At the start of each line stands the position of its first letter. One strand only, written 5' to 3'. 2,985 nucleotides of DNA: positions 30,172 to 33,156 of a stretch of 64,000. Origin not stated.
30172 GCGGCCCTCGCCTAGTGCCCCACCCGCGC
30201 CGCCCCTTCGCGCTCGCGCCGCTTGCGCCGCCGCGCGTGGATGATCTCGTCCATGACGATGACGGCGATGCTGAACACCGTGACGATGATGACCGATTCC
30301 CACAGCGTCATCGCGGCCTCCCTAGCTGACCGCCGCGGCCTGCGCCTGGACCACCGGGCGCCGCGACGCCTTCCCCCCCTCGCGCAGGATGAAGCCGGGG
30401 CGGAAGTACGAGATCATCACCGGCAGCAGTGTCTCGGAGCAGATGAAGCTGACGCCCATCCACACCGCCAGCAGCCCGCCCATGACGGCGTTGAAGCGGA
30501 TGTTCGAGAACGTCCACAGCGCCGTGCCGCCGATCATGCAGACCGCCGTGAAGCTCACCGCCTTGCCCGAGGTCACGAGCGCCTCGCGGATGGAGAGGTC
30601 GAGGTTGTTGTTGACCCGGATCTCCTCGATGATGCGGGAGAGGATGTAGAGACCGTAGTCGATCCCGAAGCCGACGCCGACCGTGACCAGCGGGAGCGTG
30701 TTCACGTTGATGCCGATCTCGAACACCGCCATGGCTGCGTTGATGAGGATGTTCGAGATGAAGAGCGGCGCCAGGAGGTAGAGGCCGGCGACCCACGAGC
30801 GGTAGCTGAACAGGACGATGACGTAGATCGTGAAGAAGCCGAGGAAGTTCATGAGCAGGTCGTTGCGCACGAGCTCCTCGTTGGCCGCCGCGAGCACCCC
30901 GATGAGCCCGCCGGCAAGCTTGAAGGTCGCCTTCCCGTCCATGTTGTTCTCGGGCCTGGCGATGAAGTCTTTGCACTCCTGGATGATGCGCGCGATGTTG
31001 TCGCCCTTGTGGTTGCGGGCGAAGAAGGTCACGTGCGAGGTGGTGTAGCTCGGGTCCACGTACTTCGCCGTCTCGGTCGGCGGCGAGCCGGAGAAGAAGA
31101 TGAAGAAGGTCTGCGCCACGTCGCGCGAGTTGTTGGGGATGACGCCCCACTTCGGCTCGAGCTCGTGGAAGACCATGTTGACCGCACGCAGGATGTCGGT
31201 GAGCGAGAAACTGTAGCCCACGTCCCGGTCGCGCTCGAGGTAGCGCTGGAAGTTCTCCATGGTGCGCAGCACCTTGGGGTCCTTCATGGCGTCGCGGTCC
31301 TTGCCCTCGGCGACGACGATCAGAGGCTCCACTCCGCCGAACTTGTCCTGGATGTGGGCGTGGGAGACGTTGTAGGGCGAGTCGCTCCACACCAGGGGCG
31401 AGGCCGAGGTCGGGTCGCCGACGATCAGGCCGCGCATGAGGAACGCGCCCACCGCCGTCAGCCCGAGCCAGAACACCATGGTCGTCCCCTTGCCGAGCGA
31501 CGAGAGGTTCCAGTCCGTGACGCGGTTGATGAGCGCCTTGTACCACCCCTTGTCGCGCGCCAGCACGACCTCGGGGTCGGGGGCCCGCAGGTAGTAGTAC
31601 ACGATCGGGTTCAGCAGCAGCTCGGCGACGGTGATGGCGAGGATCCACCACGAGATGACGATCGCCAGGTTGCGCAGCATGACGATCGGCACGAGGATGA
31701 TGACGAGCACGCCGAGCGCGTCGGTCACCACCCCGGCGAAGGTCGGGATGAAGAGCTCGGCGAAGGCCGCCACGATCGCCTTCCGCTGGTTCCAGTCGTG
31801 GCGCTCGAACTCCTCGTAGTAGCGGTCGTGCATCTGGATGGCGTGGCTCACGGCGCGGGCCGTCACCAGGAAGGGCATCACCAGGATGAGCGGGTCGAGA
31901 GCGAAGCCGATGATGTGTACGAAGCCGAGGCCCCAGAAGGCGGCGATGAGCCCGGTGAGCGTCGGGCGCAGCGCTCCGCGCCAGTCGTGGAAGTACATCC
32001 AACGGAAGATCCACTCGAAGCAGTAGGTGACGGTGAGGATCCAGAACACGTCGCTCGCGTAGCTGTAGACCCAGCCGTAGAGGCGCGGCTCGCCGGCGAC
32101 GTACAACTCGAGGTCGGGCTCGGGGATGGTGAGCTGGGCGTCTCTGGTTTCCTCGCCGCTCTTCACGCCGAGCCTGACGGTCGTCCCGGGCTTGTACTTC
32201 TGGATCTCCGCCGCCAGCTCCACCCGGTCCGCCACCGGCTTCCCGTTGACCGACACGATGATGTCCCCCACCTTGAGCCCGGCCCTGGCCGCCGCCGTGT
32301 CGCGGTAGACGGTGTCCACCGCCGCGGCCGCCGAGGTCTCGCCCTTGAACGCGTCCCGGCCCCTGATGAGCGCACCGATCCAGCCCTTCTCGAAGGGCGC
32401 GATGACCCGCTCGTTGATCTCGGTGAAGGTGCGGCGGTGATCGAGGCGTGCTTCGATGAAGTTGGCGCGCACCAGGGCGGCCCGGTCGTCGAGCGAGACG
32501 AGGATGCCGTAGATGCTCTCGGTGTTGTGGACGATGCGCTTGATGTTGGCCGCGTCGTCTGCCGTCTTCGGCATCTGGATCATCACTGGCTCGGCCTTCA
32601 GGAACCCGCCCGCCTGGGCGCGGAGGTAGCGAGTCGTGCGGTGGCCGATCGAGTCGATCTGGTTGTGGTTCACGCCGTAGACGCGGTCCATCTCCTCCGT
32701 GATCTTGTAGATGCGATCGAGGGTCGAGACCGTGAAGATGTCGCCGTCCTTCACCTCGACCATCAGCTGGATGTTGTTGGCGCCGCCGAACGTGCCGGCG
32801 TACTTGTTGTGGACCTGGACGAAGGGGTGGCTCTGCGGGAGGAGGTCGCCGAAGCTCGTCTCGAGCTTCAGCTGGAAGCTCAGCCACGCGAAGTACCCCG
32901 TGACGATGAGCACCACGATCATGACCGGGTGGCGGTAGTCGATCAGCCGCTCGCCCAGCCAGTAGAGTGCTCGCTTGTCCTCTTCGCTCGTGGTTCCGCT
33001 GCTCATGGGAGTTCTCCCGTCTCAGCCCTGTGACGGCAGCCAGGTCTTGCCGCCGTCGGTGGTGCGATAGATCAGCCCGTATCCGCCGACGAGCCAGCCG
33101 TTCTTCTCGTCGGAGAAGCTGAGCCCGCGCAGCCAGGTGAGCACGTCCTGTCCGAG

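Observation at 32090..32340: PDZ domain inserted into the first periplasmic loop of an RND/MMPL exporter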

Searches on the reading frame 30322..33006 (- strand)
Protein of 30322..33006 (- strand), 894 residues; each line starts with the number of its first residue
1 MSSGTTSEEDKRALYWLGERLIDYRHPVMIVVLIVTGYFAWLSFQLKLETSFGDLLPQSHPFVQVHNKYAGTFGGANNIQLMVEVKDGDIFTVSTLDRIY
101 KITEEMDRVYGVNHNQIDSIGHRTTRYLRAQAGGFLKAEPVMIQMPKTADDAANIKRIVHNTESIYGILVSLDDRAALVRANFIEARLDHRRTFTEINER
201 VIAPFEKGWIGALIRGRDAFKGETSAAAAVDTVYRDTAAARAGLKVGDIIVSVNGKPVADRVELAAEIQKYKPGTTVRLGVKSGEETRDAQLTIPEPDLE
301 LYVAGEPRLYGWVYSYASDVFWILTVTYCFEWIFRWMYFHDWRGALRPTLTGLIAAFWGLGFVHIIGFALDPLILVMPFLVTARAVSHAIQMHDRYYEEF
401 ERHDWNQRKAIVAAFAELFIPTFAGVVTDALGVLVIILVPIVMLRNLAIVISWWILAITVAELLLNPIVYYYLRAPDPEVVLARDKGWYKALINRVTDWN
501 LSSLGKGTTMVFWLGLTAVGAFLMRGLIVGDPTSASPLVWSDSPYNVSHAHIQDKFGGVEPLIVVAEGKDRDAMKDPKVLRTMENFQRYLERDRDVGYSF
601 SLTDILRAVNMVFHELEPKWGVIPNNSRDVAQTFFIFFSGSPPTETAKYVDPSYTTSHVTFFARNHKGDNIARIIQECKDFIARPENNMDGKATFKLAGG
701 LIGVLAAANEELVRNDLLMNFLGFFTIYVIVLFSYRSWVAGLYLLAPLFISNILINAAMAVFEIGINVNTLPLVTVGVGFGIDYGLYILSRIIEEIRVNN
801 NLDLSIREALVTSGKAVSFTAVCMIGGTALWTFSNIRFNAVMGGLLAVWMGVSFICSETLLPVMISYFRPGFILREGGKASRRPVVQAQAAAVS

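Call 3: search_protein_families(library=pfam, proteins=[window:30322-33006:-], max_evalue=1)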
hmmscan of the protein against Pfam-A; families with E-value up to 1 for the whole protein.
window:30322-33006:- (894 aa): 8 families
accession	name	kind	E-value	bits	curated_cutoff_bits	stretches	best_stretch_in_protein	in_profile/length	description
PF03176.21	MMPL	-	2.4e-16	60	20.5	1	700-867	129-301/333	MMPL family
PF13180.12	PDZ_2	-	6.2e-12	46.1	27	1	227-293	13-79/80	PDZ domain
PF17820.7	PDZ_6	-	3.5e-11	43.1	27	1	230-281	2-52/54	PDZ domain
PF00595.29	PDZ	-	2.5e-09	37.8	23.2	1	206-281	8-80/81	PDZ domain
PF21558.3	Pept_S41_N_bact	-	0.018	15.4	27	1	229-262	5-38/87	Bacteroidetes, Peptidase, S41 family, N-terminal domain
PF02355.23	SecD_SecF_C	-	0.021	14.7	20.5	2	710-845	27-172/189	Protein export membrane protein SecD/SecF, C-terminal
PF14685.13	PDZ_Tricorn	-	0.022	15.2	25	1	242-288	36-84/88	Tricorn protease PDZ domain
PF02460.24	Patched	-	0.022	15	23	1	334-451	21-140/156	Patched SSD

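Call 4: search_protein_families(library=ncbifam, proteins=[window:30322-33006:-], max_evalue=1)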
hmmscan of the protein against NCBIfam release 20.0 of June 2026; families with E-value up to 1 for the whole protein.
window:30322-33006:- (894 aa): 29 families (the best 25 are shown)
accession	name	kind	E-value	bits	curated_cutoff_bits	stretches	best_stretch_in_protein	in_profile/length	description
TIGR00921.1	2A067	subfamily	5.2e-30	104.1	351.9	2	318-863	192-729/733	hydrophobe/amphiphile efflux-3 (HAE3) family transporter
TIGR00833.1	actII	subfamily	2.8e-25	88.8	874.7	2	662-865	124-329/910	MMPL family RND transporter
TIGR03480.1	HpnN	hypoth_equivalog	5e-14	51.2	751.85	2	721-865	719-856/862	hopanoid biosynthesis associated RND transporter like protein HpnN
TIGR02037.1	degP_htrA_DO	subfamily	4.1e-13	49.1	416.2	1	218-294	251-327/434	Do family serine endopeptidase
NF007526.1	PRK10139.1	equivalog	8.7e-11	41.2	756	1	219-288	284-353/456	serine endoprotease DegQ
NF052608.1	TrhMmycExpMmpL3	equivalog_domain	9.5e-11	40.7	1400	1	645-865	117-338/992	trehalose monomycolate exporter MmpL3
NF040960.1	MamE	equivalog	1.4e-09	37.1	800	1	230-294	471-535/659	magnetosome formation protease MamE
NF045600.2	BstA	equivalog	2e-08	32.7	1400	2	700-836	268-402/903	sterol transporter cytoplasmic membrane protein BstA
NF008189.1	PRK10942.1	equivalog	9.3e-08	31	720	1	220-283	307-370/477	serine endoprotease DegP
NF008147.1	PRK10898.1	equivalog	2.4e-07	30.2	408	1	227-296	280-349/352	outer membrane-stress sensor serine endopeptidase DegS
TIGR00225.1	prc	subfamily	3.7e-07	29.5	218.6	1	193-299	38-136/335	C-terminal processing peptidase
NF052374.1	HopndTporHpnN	equivalog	1.4e-06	26.7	1100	1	680-878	235-436/858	hopanoid transporter HpnN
NF041521.1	HhoA_HhoB_HtrA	equivalog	2.3e-06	27.1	450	1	228-291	265-328/335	HhoA/HhoB/HtrA family serine endopeptidase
NF047968.1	SerProtHtrA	equivalog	3.9e-06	26.5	470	1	229-290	292-353/357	serine protease HtrA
NF041199.1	trx7_PDZ_seleno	equivalog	4.9e-06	25.7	300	1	228-295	205-273/390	Trx7/PDZ domain-containing (seleno)protein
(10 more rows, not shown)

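Call 5: find_homologous_proteins(query=window:30322-33006:-, max_evalue=1e-10)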
Query window:30322-33006:- (894 aa): 890 proteins with E <= 1e-10 among 8000 candidates; the best 120 are listed.
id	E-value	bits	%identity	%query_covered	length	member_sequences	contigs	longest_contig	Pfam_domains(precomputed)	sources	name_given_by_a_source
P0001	0.0e+0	2037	100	100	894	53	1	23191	PF03176.22,PF17820.8,PF00595.30,PF13180.13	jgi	-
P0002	0.0e+0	1905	94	99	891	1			PF03176.22,PF17820.8,PF00595.30,PF13180.13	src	-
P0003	0.0e+0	1853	91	99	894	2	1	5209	PF03176.22,PF17820.8,PF00595.30,PF13180.13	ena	-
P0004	0.0e+0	1853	91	99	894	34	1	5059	PF03176.22,PF17820.8,PF00595.30,PF13180.13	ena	-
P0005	0.0e+0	1829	89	99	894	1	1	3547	PF03176.22,PF17820.8,PF00595.30,PF13180.13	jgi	-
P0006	0.0e+0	1828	89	99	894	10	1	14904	PF03176.22,PF17820.8,PF00595.30,PF13180.13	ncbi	-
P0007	0.0e+0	1827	89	99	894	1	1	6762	PF03176.22,PF17820.8,PF00595.30,PF13180.13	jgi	-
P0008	0.0e+0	1807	88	99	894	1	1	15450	PF03176.22,PF17820.8,PF00595.30,PF13180.13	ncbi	-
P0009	0.0e+0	1779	87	100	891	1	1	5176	PF03176.22,PF17820.8,PF00595.30,PF13180.13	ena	-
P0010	0.0e+0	1778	86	100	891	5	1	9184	PF03176.22,PF17820.8,PF00595.30,PF13180.13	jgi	jgi:uncharacterized protein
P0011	0.0e+0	1778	87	100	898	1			PF03176.22,PF17820.8,PF00595.30,PF13180.13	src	-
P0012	0.0e+0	1778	86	100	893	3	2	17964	PF03176.22,PF17820.8,PF00595.30,PF13180.13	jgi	jgi:uncharacterized protein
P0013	0.0e+0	1777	86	100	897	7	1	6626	PF03176.22,PF17820.8,PF00595.30,PF13180.13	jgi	-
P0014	0.0e+0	1774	87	100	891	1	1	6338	PF03176.22,PF17820.8,PF00595.30,PF13180.13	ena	-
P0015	0.0e+0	1772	86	99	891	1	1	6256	PF03176.22,PF17820.8,PF00595.30,PF13180.13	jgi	jgi:predicted RND superfamily exporter protein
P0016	0.0e+0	1768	86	100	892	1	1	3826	PF03176.22,PF17820.8,PF00595.30,PF13180.13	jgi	jgi:uncharacterized protein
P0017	0.0e+0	1766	86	100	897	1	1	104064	PF03176.22,PF17820.8,PF00595.30,PF13180.13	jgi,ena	-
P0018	0.0e+0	1763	86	99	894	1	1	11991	PF03176.22,PF17820.8,PF00595.30,PF13180.13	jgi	jgi:predicted RND superfamily exporter protein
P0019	0.0e+0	1762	86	99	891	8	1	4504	PF03176.22,PF17820.8,PF00595.30,PF13180.13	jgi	jgi:predicted RND superfamily exporter protein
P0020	0.0e+0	1750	85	99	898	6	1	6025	PF03176.22,PF17820.8,PF00595.30,PF13180.13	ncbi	-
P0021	0.0e+0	1745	86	99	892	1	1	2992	PF03176.22,PF17820.8,PF00595.30,PF13180.13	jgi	jgi:predicted RND superfamily exporter protein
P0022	0.0e+0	1740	85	100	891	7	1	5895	PF03176.22,PF17820.8,PF00595.30,PF13180.13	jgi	-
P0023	0.0e+0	1736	85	99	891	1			PF03176.22,PF17820.8,PF00595.30,PF13180.13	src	-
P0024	0.0e+0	1735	85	99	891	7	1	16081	PF03176.22,PF17820.8,PF00595.30,PF13180.13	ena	-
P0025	0.0e+0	1728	84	99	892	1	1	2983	PF03176.22,PF17820.8,PF00595.30,PF13180.13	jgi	jgi:predicted RND superfamily exporter protein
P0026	0.0e+0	1726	84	99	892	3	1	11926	PF03176.22,PF17820.8,PF00595.30,PF13180.13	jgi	jgi:uncharacterized protein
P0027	0.0e+0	1723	84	100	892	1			PF03176.22,PF17820.8,PF00595.30,PF13180.13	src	-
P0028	0.0e+0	1714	89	93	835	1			PF03176.22,PF17820.8,PF00595.30,PF13180.13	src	-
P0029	0.0e+0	1713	83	100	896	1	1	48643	PF03176.22,PF17820.8,PF00595.30,PF13180.13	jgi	jgi:predicted RND superfamily exporter protein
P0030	0.0e+0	1712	84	98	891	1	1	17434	PF03176.22,PF17820.8,PF02460.25,PF00595.30,PF13180.13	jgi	jgi:predicted RND superfamily exporter protein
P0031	0.0e+0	1710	85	98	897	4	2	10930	PF03176.22,PF17820.8,PF00595.30,PF13180.13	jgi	jgi:predicted RND superfamily exporter protein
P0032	0.0e+0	1710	83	99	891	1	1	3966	PF03176.22,PF17820.8,PF00595.30,PF13180.13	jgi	jgi:hypothetical protein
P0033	0.0e+0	1706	84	98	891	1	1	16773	PF03176.22,PF17820.8,PF00595.30,PF13180.13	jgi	jgi:hypothetical protein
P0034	0.0e+0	1703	83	99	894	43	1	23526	PF03176.22,PF17820.8,PF00595.30,PF13180.13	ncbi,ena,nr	ncbi:MAG: PDZ domain-containing protein [Deltaproteobacteria bacterium]|nr:MAG: PDZ domain-containin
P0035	0.0e+0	1700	83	100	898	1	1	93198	PF03176.22,PF17820.8,PF00595.30,PF13180.13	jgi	jgi:uncharacterized protein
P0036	0.0e+0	1697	83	99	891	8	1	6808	PF03176.22,PF17820.8,PF00595.30,PF13180.13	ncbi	-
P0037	0.0e+0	1696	82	100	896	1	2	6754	PF03176.22,PF17820.8,PF00595.30,PF13180.13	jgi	jgi:uncharacterized protein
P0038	0.0e+0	1685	84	99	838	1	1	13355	PF03176.22,PF17820.8,PF00595.30,PF13180.13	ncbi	-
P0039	0.0e+0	1664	81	100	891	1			PF03176.22,PF17820.8,PF00595.30,PF13180.13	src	-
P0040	0.0e+0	1657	82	99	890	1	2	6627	PF03176.22,PF17820.8,PF00595.30,PF13180.13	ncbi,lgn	-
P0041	0.0e+0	1651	81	100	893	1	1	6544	PF03176.22,PF17820.8,PF00595.30,PF13180.13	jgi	-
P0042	0.0e+0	1646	80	100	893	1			PF03176.22,PF17820.8,PF00595.30,PF13180.13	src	-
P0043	0.0e+0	1643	80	100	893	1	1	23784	PF03176.22,PF17820.8,PF00595.30,PF13180.13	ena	-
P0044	0.0e+0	1640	81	99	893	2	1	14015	PF03176.22,PF17820.8,PF00595.30,PF13180.13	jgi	jgi:hypothetical protein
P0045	0.0e+0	1638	80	100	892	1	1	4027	PF03176.22,PF17820.8,PF00595.30,PF13180.13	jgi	jgi:predicted RND superfamily exporter protein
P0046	0.0e+0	1635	80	100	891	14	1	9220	PF03176.22,PF17820.8,PF00595.30,PF13180.13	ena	-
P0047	0.0e+0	1629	80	99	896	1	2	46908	PF03176.22,PF17820.8,PF00595.30,PF13180.13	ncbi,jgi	jgi:predicted RND superfamily exporter protein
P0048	0.0e+0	1625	96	54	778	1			PF03176.22,PF17820.8,PF00595.30,PF13180.13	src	-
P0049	0.0e+0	1621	80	98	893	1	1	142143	PF03176.22,PF17820.8,PF00595.30,PF13180.13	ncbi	ncbi:MAG: MMPL family transporter [Candidatus Binatia bacterium]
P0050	0.0e+0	1620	78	100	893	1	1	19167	PF03176.22,PF17820.8,PF00595.30,PF13180.13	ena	-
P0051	0.0e+0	1619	78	100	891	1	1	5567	PF03176.22,PF17820.8,PF00595.30,PF13180.13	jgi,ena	-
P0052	0.0e+0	1618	78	99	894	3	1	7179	PF03176.22,PF17820.8,PF00595.30,PF13180.13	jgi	-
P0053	0.0e+0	1614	79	99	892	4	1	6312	PF03176.22,PF17820.8,PF00595.30,PF13180.13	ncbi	-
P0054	0.0e+0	1612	79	100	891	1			PF03176.22,PF17820.8,PF00595.30,PF13180.13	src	-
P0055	0.0e+0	1611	78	100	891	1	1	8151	PF03176.22,PF17820.8,PF00595.30,PF13180.13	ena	-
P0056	0.0e+0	1607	77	100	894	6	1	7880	PF03176.22,PF17820.8,PF00595.30,PF13180.13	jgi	jgi:hypothetical protein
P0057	0.0e+0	1604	77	100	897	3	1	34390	PF03176.22,PF17820.8,PF00595.30,PF13180.13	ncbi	-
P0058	0.0e+0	1604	79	99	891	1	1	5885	PF03176.22,PF17820.8,PF02460.25,PF00595.30,PF13180.13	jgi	jgi:predicted RND superfamily exporter protein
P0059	0.0e+0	1599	77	100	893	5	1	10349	PF03176.22,PF17820.8,PF02460.25,PF00595.30,PF13180.13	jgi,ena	-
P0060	0.0e+0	1598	76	100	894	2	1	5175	PF03176.22,PF17820.8,PF00595.30,PF13180.13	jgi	jgi:predicted RND superfamily exporter protein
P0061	0.0e+0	1597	77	100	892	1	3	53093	PF03176.22,PF17820.8,PF00595.30,PF13180.13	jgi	jgi:uncharacterized protein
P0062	0.0e+0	1595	77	100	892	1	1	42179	PF03176.22,PF17820.8,PF00595.30,PF13180.13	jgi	jgi:uncharacterized protein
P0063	0.0e+0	1595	77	100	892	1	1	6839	PF03176.22,PF17820.8,PF00595.30,PF13180.13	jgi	jgi:uncharacterized protein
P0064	0.0e+0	1595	77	100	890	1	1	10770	PF03176.22,PF17820.8,PF00595.30,PF13180.13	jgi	jgi:predicted RND superfamily exporter protein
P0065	0.0e+0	1593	77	100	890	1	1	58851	PF03176.22,PF17820.8,PF00595.30,PF13180.13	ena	-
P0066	0.0e+0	1593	77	100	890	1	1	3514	PF03176.22,PF17820.8,PF00595.30,PF13180.13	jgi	jgi:uncharacterized protein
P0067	0.0e+0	1592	77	100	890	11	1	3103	PF03176.22,PF17820.8,PF00595.30,PF13180.13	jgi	jgi:hypothetical protein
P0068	0.0e+0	1591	77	99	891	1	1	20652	PF03176.22,PF17820.8,PF00595.30,PF13180.13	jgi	jgi:predicted RND superfamily exporter protein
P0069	0.0e+0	1589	77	100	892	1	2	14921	PF03176.22,PF17820.8,PF00595.30,PF13180.13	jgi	jgi:predicted RND superfamily exporter protein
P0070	0.0e+0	1589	76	100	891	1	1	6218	PF03176.22,PF17820.8,PF00595.30,PF13180.13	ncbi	-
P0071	0.0e+0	1586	76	100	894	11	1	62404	PF03176.22,PF17820.8,PF00595.30,PF13180.13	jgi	jgi:predicted RND superfamily exporter protein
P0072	0.0e+0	1586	77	100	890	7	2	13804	PF03176.22,PF17820.8,PF00595.30,PF13180.13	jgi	jgi:uncharacterized protein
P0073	0.0e+0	1583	78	100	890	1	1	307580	PF03176.22,PF17820.8,PF00595.30,PF13180.13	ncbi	-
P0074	0.0e+0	1583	90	48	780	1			PF03176.22,PF17820.8,PF00595.30,PF13180.13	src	-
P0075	0.0e+0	1582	77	100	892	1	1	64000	PF03176.22,PF17820.8,PF00595.30,PF13180.13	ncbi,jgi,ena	-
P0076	0.0e+0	1581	76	100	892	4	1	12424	PF03176.22,PF17820.8,PF00595.30,PF13180.13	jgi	jgi:predicted RND superfamily exporter protein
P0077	0.0e+0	1580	76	100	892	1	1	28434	PF03176.22,PF17820.8,PF00595.30,PF13180.13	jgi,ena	-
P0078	0.0e+0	1580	77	100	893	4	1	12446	PF03176.22,PF17820.8,PF00595.30,PF13180.13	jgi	jgi:predicted RND superfamily exporter protein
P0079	0.0e+0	1576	76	100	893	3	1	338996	PF03176.22,PF17820.8,PF00595.30,PF13180.13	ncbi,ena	-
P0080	0.0e+0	1575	76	100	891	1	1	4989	PF03176.22,PF17820.8,PF00595.30,PF13180.13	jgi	jgi:predicted RND superfamily exporter protein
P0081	0.0e+0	1573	77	100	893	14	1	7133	PF03176.22,PF17820.8,PF00595.30,PF13180.13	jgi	jgi:predicted RND superfamily exporter protein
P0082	0.0e+0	1573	76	100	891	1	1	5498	PF03176.22,PF17820.8,PF02460.25,PF00595.30,PF13180.13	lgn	-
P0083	0.0e+0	1571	76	99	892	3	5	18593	PF03176.22,PF17820.8,PF00595.30,PF13180.13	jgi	jgi:hypothetical protein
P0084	0.0e+0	1569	76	100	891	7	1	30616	PF03176.22,PF17820.8,PF00595.30,PF13180.13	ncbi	-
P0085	0.0e+0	1568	76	100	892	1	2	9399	PF03176.22,PF17820.8,PF00595.30,PF13180.13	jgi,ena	jgi:predicted RND superfamily exporter protein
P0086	0.0e+0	1566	76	100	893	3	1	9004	PF03176.22,PF17820.8,PF00595.30,PF13180.13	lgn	-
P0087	0.0e+0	1566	76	100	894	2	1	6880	PF03176.22,PF17820.8,PF00595.30,PF13180.13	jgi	jgi:predicted RND superfamily exporter protein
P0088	0.0e+0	1565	76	100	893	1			PF03176.22,PF17820.8,PF00595.30,PF13180.13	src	-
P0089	0.0e+0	1565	76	100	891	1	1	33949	PF03176.22,PF17820.8,PF00595.30,PF13180.13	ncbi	-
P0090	0.0e+0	1564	75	100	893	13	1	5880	PF03176.22,PF17820.8,PF00595.30,PF13180.13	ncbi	-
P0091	0.0e+0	1564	75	99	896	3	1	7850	PF03176.22,PF17820.8,PF00595.30,PF13180.13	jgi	-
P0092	0.0e+0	1561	76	100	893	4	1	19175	PF03176.22,PF17820.8,PF00595.30,PF13180.13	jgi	jgi:uncharacterized protein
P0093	0.0e+0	1559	76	99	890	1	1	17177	PF03176.22,PF17820.8,PF00595.30,PF13180.13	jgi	-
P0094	0.0e+0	1559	75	100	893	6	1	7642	PF03176.22,PF17820.8,PF00595.30,PF13180.13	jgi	jgi:predicted RND superfamily exporter protein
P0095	0.0e+0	1558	75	100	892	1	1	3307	PF03176.22,PF17820.8,PF00595.30,PF13180.13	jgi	jgi:predicted RND superfamily exporter protein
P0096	0.0e+0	1558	76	100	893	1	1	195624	PF03176.22,PF17820.8,PF00595.30,PF13180.13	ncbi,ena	-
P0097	0.0e+0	1557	75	100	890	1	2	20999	PF03176.22,PF17820.8,PF00595.30,PF13180.13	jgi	jgi:predicted RND superfamily exporter protein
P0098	0.0e+0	1556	76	100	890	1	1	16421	PF03176.22,PF17820.8,PF00595.30,PF13180.13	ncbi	-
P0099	0.0e+0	1556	76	100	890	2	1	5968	PF03176.22,PF17820.8,PF00595.30,PF13180.13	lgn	-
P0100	0.0e+0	1555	76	99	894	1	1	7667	PF03176.22,PF17820.8,PF00595.30,PF13180.13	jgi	jgi:predicted RND superfamily exporter protein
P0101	0.0e+0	1553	75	100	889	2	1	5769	PF03176.22,PF17820.8,PF02460.25,PF00595.30,PF13180.13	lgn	-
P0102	0.0e+0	1549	75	100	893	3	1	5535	PF03176.22,PF17820.8,PF00595.30,PF13180.13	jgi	jgi:predicted RND superfamily exporter protein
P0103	0.0e+0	1547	75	100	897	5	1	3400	PF03176.22,PF17820.8,PF02460.25,PF00595.30,PF13180.13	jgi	jgi:predicted RND superfamily exporter protein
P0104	0.0e+0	1547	75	100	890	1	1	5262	PF03176.22,PF17820.8,PF00595.30,PF13180.13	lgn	-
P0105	0.0e+0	1546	74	99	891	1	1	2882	PF03176.22,PF17820.8,PF02460.25,PF00595.30,PF13180.13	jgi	jgi:predicted RND superfamily exporter protein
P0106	0.0e+0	1546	75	100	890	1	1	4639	PF03176.22,PF17820.8,PF00595.30,PF13180.13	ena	-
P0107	0.0e+0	1544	76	99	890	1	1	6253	PF03176.22,PF17820.8,PF00595.30,PF13180.13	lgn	-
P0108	0.0e+0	1542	75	100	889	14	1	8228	PF03176.22,PF17820.8,PF00595.30,PF13180.13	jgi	jgi:predicted RND superfamily exporter protein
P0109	0.0e+0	1541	75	99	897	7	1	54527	PF03176.22,PF17820.8,PF00595.30,PF13180.13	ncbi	-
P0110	0.0e+0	1541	76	98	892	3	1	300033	PF03176.22,PF17820.8,PF00595.30,PF13180.13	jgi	jgi:hypothetical protein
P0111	0.0e+0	1541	74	100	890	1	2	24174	PF03176.22,PF17820.8,PF00595.30,PF13180.13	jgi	jgi:predicted RND superfamily exporter protein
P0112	0.0e+0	1539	75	100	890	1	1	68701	PF03176.22,PF17820.8,PF00595.30,PF13180.13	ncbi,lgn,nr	ncbi:MAG TPA: MMPL family transporter [Candidatus Limnocylindria bacterium]|nr:MMPL family transport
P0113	0.0e+0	1536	75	100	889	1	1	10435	PF03176.22,PF17820.8,PF00595.30,PF13180.13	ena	-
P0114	0.0e+0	1534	74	100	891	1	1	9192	PF03176.22,PF17820.8,PF00595.30,PF13180.13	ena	-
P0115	0.0e+0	1532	90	52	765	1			PF03176.22,PF17820.8,PF00595.30,PF13180.13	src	-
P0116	0.0e+0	1527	74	100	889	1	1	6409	PF03176.22,PF17820.8,PF00595.30,PF13180.13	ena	-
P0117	0.0e+0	1525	76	98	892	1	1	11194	PF03176.22,PF17820.8,PF02460.25,PF00595.30,PF13180.13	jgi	jgi:predicted RND superfamily exporter protein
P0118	0.0e+0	1524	75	98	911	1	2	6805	PF03176.22,PF17820.8,PF00595.30,PF13180.13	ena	-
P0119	0.0e+0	1521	75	77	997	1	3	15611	PF03176.22,PF17820.8,PF00595.30,PF13180.13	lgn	-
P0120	0.0e+0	1520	74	100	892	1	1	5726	PF03176.22,PF17820.8,PF13180.13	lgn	-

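Call 8: find_encoding_contigs(protein=window:30322-33006:-, flank=10000, max_places=4)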
Protein window:30322-33006:- (894 aa): no gene with exactly this product is on record in the collection.

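Call 9: find_encoding_contigs(protein=P0001, flank=10000, max_places=4)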
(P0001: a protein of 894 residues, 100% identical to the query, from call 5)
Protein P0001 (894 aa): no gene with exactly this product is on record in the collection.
